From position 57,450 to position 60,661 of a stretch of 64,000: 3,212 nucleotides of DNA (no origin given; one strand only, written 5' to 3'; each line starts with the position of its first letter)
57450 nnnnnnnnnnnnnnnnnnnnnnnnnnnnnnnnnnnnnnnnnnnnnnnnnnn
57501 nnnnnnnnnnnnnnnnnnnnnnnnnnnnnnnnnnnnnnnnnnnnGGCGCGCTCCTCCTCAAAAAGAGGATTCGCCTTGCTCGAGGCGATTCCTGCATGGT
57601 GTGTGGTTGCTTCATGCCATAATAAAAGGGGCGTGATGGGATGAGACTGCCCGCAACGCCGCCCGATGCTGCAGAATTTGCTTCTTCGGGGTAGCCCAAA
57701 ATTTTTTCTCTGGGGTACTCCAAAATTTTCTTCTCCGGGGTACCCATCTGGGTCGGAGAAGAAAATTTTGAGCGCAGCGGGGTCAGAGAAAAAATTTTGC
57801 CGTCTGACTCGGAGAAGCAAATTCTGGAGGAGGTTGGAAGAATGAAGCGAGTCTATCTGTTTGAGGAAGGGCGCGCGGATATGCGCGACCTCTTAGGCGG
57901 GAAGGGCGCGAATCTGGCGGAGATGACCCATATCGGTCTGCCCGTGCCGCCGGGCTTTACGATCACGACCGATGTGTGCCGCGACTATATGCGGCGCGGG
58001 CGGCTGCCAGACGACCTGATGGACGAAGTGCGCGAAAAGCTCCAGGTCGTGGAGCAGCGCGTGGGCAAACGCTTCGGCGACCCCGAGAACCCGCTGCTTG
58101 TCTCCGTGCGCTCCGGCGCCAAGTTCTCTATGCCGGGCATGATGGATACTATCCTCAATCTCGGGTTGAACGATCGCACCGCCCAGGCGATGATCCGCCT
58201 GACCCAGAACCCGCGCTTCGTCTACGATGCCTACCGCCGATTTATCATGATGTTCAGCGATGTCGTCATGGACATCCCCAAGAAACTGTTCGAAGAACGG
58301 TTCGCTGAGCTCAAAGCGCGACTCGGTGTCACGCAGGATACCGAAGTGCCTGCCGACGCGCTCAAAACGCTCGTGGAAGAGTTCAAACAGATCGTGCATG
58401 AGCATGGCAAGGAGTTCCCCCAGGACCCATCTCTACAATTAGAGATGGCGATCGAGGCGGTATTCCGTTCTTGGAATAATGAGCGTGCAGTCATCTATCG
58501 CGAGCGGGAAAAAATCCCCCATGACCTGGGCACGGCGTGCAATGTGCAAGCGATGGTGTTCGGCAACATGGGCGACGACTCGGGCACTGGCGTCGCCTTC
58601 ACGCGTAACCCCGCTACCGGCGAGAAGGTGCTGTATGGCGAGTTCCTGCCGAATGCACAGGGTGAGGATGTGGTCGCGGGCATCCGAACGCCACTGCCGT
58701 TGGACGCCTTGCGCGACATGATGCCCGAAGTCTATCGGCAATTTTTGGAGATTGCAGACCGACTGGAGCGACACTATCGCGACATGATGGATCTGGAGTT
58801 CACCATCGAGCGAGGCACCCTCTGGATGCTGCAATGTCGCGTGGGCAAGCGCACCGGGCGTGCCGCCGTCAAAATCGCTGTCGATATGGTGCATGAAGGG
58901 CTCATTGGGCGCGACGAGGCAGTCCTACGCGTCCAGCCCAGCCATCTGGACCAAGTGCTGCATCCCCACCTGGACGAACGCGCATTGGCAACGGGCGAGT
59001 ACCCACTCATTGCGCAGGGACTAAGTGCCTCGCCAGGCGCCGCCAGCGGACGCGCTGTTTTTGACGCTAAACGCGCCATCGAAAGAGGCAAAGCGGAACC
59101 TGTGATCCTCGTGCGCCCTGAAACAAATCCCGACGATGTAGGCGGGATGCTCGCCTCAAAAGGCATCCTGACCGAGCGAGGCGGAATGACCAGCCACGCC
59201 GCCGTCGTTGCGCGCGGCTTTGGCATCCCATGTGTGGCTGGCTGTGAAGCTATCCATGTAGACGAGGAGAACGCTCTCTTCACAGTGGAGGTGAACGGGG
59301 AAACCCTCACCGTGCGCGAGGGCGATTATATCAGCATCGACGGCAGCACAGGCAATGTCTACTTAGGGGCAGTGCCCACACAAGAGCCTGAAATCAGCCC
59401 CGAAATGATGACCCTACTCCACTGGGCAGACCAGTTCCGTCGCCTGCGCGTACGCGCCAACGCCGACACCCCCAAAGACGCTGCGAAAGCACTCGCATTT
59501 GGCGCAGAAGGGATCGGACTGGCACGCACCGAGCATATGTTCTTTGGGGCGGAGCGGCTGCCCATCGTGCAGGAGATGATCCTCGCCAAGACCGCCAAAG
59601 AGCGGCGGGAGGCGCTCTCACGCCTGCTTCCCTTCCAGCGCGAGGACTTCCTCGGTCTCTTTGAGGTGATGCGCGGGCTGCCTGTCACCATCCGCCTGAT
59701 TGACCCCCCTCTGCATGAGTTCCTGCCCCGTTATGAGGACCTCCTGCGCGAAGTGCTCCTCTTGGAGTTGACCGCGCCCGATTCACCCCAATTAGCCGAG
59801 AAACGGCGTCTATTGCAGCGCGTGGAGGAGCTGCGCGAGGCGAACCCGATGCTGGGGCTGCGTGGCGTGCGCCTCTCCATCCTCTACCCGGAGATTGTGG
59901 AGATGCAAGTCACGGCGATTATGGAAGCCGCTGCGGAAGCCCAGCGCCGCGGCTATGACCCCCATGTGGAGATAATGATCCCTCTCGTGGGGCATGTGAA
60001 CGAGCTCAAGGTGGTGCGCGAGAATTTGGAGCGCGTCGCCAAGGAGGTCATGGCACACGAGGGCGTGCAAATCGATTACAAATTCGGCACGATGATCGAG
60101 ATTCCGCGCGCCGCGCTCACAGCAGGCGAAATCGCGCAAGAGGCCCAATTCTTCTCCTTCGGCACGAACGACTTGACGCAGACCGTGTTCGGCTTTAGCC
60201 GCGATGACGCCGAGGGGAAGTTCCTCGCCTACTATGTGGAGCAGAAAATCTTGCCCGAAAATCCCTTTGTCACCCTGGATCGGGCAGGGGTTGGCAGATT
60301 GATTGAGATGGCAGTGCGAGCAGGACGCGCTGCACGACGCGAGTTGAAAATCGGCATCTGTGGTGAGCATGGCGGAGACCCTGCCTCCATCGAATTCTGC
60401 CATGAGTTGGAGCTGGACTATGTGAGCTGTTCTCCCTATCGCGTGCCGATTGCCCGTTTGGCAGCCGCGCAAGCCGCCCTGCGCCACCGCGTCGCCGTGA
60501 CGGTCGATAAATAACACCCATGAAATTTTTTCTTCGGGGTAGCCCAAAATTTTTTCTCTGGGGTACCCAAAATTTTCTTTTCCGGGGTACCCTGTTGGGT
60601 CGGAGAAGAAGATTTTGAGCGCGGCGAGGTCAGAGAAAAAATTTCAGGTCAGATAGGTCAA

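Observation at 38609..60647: Family of nested palindromic intergenic repeats (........................ units), five copies, all in the same polarity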

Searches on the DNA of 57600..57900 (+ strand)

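Call 70: search_rna_families(source=window, start=57600, end=57900, threshold=evalue, max_evalue=1)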
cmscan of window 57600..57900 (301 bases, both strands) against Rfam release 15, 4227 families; matches with E-value up to 1: 5.
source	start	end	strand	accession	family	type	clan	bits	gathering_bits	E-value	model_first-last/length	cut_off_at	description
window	57717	57775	-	RF03640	mir-3747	Gene; miRNA;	-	21.6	63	0.048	1-67/67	no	mir-3747 microRNA precursor family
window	57715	57773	+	RF03640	mir-3747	Gene; miRNA;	-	20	63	0.13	1-67/67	no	mir-3747 microRNA precursor family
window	57709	57781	+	RF00884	MIR815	Gene; miRNA;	-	19.2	63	0.31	1-81/81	no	MIR815 microRNA precursor family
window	57718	57773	-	RF04125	MIR9408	Gene; miRNA;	-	18.1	90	0.48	1-117/117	no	MIR9408 microRNA precursor family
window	57713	57777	-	RF03190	mir-4857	Gene; miRNA;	-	16.3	70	0.92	1-78/78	no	mir-4857 microRNA precursor family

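Call 73: search_dna_similar(query=window:57668-57830:+, collection=plasmids, mode=distant, max_evalue=0.01, max_rows=10)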
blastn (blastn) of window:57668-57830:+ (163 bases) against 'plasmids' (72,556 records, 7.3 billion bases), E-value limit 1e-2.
No match.

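Call 74: search_dna_similar(query=window:57668-57830:+, collection=phages, mode=distant, max_evalue=0.01, max_rows=10)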
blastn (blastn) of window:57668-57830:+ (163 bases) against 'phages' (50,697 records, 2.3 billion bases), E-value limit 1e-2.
No match.

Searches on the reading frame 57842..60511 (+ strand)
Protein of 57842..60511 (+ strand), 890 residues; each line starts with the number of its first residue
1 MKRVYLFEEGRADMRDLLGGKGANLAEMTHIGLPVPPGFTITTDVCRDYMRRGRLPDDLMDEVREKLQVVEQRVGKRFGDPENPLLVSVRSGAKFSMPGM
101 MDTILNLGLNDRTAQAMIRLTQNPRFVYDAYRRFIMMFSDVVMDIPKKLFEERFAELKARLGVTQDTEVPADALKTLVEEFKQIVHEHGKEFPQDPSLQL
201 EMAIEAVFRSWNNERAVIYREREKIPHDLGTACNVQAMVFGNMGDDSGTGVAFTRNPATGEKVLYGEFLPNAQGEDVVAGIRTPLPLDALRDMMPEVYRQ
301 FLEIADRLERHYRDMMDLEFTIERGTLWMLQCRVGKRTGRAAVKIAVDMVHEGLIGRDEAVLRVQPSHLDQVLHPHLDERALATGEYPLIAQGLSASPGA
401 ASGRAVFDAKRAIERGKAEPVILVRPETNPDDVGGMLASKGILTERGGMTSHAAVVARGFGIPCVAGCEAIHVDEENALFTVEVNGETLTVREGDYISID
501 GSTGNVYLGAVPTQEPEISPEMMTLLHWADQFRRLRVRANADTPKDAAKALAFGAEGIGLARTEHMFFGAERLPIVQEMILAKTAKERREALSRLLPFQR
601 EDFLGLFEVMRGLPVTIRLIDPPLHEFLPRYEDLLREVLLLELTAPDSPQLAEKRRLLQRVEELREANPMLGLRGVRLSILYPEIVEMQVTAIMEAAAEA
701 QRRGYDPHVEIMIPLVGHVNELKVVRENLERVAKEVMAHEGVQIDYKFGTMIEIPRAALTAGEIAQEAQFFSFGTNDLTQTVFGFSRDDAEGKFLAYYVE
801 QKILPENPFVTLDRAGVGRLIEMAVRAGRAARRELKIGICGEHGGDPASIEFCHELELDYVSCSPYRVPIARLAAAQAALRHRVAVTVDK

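Call 18: find_encoding_contigs(protein=window:57842-60511:+, flank=10000, max_places=10)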
Protein window:57842-60511:+ (890 aa): 1 contig read that carries it; 1 place shown.
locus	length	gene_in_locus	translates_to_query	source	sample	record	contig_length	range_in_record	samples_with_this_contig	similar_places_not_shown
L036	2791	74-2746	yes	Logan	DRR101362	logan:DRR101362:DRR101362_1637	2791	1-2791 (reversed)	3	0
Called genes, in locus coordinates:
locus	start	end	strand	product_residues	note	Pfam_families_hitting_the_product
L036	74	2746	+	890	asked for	PF01326:PPDK_N, PF00391:PEP-utilizers, PF02896:PEP-utilizers_C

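Call 32: find_homologous_proteins(query=window:57842-60511:+, max_evalue=1e-100)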
Query window:57842-60511:+ (890 aa): 8000 proteins with E <= 1e-100 among 8000 candidates; the best 120 are listed.
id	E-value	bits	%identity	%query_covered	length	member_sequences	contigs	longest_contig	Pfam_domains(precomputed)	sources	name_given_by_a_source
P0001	0.0e+0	1888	94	100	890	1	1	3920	PF00391.30,PF02896.25,PF01326.25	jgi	-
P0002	0.0e+0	1869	93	100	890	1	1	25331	PF00391.30,PF02896.25,PF01326.25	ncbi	ncbi:MAG: pyruvate, phosphate dikinase [Armatimonadota bacterium]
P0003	0.0e+0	1856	92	100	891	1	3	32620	PF00391.30,PF02896.25,PF01326.25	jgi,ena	jgi:pyruvate,orthophosphate dikinase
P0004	0.0e+0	1856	92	100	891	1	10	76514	PF00391.30,PF02896.25,PF01326.25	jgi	jgi:pyruvate,orthophosphate dikinase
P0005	0.0e+0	1855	92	100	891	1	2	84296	PF00391.30,PF02896.25,PF01326.25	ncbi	-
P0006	0.0e+0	1854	92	100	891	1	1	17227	PF00391.30,PF02896.25,PF01326.25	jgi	jgi:pyruvate, orthophosphate dikinase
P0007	0.0e+0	1854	92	100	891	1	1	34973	PF00391.30,PF02896.25,PF01326.25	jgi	jgi:pyruvate,orthophosphate dikinase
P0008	0.0e+0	1854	92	100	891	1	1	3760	PF00391.30,PF02896.25,PF01326.25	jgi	jgi:pyruvate,orthophosphate dikinase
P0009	0.0e+0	1854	92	100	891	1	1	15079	PF00391.30,PF02896.25,PF01326.25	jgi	jgi:pyruvate,orthophosphate dikinase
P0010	0.0e+0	1854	92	100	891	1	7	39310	PF00391.30,PF02896.25,PF01326.25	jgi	jgi:pyruvate,orthophosphate dikinase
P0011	0.0e+0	1853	92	100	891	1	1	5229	PF00391.30,PF02896.25,PF01326.25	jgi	jgi:pyruvate,orthophosphate dikinase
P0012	0.0e+0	1853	92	100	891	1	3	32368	PF00391.30,PF02896.25,PF01326.25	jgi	jgi:pyruvate,orthophosphate dikinase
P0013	0.0e+0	1853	92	100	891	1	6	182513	PF00391.30,PF02896.25,PF01326.25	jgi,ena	jgi:pyruvate, orthophosphate dikinase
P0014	0.0e+0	1853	92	100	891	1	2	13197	PF00391.30,PF02896.25,PF01326.25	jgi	jgi:pyruvate,orthophosphate dikinase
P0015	0.0e+0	1852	92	100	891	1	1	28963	PF00391.30,PF02896.25,PF01326.25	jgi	jgi:pyruvate, orthophosphate dikinase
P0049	0.0e+0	1747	87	100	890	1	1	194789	PF00391.30,PF02896.25,PF01326.25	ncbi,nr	ncbi:MAG: pyruvate, phosphate dikinase [Fimbriimonadales bacterium]|nr:MAG: pyruvate, phosphate diki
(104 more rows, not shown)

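Call 33: find_encoding_contigs(protein=P0002, flank=10000, max_places=3)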
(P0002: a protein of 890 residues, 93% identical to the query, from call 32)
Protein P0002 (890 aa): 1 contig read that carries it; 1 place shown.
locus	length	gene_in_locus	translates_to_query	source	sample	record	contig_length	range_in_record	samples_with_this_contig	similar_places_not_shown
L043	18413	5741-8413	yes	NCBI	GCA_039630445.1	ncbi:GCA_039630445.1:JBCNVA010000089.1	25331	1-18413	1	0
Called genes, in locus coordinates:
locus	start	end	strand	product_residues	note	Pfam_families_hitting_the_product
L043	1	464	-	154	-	?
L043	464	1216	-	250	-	PF00005:ABC_tran, PF13304:AAA_21 (faint)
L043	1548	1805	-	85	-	PF01850:PIN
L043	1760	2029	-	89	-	PF01850:PIN (weak)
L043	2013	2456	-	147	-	-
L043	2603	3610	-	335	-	PF00150:Cellulase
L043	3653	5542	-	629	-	PF02574:S-methyl_trans, PF02219:MTHFR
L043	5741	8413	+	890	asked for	PF01326:PPDK_N, PF00391:PEP-utilizers, PF02896:PEP-utilizers_C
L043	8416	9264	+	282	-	PF00481:PP2C, PF13672:PP2C_2, PF07228:SpoIIE (weak)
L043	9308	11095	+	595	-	PF01336:tRNA_anti-codon, PF00152:tRNA-synt_2, PF02938:GAD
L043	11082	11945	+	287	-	PF00288:GHMP_kinases_N (weak), PF08544:GHMP_kinases_C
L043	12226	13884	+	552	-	PF07995:GSDH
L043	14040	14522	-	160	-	PF02082:Rrf2, PF12802:MarR_2 (faint)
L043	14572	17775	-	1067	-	PF26549:Tricorn_N, PF26550:Tricorn_2nd, PF07676:PD40, PF07676:PD40, PF26550:Tricorn_2nd, PF26549:Tricorn_N, PF26549:Tricorn_N, PF14684:Tricorn_C1, +13 more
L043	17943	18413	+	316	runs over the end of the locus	-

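Call 34: find_encoding_contigs(protein=P0013, flank=10000, max_places=3)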
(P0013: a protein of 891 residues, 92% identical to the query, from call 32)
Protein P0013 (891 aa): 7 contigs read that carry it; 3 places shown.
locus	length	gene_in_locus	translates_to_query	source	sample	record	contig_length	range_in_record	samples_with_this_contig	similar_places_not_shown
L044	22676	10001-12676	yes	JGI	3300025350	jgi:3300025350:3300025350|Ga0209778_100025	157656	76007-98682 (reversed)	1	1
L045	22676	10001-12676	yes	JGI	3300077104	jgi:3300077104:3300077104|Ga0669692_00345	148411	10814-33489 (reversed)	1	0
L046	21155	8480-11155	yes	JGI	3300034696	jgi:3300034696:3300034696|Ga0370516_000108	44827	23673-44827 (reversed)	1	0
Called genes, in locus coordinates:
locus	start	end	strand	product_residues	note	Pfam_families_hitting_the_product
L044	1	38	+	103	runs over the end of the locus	-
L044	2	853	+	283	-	-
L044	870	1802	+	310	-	-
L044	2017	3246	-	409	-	PF12704:MacB_PCD, PF02687:FtsX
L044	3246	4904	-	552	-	PF25919:BSH_CusB (faint), PF25917:BSH_RND, PF25973:BSH_CzcB (weak), PF25881:HH_YBHG (weak), PF25954:Beta-barrel_RND_2 (weak), PF25990:Beta-barrel_YknX, PF26002:Beta-barrel_AprE (weak)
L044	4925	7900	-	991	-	PF01139:RtcB, PF14890:Intein_splicing, PF01139:RtcB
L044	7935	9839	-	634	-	PF02574:S-methyl_trans, PF02219:MTHFR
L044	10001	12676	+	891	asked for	PF01326:PPDK_N, PF00391:PEP-utilizers, PF02896:PEP-utilizers_C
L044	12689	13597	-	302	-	PF01869:BcrAD_BadFG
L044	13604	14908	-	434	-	PF01547:SBP_bac_1, PF13416:SBP_bac_8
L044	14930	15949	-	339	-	PF18152:DAHP_snth_FXD, PF00793:DAHP_synth_1, PF03102:NeuB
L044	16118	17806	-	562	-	PF07995:GSDH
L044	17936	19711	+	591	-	PF11283:DUF3084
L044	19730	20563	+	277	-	PF01261:AP_endonuc_2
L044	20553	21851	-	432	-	PF07394:DUF1501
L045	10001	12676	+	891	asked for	PF01326:PPDK_N, PF00391:PEP-utilizers, PF02896:PEP-utilizers_C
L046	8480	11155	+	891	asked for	PF01326:PPDK_N, PF00391:PEP-utilizers, PF02896:PEP-utilizers_C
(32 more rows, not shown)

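Call 35: find_encoding_contigs(protein=P0049, flank=10000, max_places=2)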
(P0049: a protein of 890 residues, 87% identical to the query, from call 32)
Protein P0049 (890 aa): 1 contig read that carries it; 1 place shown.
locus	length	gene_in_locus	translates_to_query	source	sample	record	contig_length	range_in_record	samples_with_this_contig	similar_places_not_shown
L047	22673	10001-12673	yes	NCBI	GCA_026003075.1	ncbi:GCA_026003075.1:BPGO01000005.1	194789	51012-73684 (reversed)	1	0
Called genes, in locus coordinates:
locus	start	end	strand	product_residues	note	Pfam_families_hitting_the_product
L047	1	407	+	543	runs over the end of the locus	PF11741:AMIN, PF01520:Amidase_3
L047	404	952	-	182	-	-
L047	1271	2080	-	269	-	PF01170:UPF0020 (faint), PF01555:N6_N4_Mtase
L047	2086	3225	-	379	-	PF02595:Gly_kinase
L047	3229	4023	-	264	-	PF06271:RDD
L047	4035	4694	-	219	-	PF05685:Uma2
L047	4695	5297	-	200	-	PF05685:Uma2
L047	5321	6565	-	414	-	PF03415:Peptidase_C11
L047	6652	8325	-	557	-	PF03235:GmrSD_N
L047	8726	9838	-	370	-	PF03739:LptF_LptG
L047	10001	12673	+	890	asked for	PF01326:PPDK_N, PF00391:PEP-utilizers, PF02896:PEP-utilizers_C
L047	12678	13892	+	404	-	PF00331:Glyco_hydro_10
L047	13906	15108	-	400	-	PF00155:Aminotran_1_2, PF01041:DegT_DnrJ_EryC1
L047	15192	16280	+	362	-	PF00072:Response_reg, PF13487:HD_5, PF01966:HD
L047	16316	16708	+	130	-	-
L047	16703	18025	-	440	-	PF02558:ApbA (weak), PF03721:UDPG_MGDP_dh_N, PF00984:UDPG_MGDP_dh, PF03720:UDPG_MGDP_dh_C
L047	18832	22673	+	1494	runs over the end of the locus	PF05593:RHS_repeat (faint), PF25023:TEN_YD-shell, PF09533:DUF2380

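Call 47: find_encoding_contigs(protein=P0001, flank=10000, max_places=4)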
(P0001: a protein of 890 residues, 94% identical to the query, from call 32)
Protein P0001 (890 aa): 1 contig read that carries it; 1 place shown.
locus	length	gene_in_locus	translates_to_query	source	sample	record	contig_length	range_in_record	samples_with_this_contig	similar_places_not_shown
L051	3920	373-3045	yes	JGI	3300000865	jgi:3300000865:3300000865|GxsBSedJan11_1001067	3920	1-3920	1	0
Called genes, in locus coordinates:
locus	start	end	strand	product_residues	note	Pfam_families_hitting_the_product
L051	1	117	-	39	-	?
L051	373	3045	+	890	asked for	PF01326:PPDK_N, PF00391:PEP-utilizers, PF02896:PEP-utilizers_C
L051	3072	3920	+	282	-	PF00481:PP2C, PF13672:PP2C_2, PF07228:SpoIIE (weak)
